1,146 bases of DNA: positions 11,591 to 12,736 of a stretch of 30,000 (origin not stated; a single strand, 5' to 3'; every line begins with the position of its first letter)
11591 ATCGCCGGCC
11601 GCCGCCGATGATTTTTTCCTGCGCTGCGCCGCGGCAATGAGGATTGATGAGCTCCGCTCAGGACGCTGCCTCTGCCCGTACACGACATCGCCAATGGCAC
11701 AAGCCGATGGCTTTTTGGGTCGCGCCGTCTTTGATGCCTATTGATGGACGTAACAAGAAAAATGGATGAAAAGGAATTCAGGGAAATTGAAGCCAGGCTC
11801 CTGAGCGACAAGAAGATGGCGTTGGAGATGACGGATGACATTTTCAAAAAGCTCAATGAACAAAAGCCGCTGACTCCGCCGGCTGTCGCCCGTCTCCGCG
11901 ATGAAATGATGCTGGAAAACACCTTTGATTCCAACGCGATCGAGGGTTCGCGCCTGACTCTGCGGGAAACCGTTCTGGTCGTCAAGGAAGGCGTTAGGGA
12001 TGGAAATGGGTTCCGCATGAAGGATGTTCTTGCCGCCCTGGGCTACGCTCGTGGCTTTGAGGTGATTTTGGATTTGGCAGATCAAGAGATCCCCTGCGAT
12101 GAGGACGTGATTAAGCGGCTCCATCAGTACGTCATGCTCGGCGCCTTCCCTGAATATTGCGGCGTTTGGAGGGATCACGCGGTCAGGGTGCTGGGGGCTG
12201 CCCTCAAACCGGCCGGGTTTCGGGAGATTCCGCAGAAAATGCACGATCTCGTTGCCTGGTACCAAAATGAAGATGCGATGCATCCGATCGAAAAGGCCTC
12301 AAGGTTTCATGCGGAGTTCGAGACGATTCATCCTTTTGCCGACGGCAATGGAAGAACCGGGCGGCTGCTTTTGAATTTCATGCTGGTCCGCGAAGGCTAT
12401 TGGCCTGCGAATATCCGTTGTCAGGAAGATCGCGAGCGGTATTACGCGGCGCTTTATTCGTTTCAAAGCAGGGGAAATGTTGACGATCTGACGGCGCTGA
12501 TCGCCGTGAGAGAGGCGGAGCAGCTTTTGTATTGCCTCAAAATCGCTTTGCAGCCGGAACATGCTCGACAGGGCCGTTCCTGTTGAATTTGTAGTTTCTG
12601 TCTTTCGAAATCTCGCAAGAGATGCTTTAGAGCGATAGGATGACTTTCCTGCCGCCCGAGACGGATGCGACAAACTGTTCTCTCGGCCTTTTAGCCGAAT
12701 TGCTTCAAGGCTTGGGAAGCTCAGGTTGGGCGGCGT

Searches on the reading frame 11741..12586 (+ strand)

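Call 32: search_protein_families(library=pfam, proteins=[window:11741-12586:+], max_evalue=0.00001)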
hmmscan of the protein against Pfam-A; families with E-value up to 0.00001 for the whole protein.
window:11741-12586:+ (281 aa): 1 family
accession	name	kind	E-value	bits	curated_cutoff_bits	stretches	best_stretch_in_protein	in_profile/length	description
PF02661.23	Fic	-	3.8e-23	82.6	24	1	119-215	2-93/93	Fic/DOC family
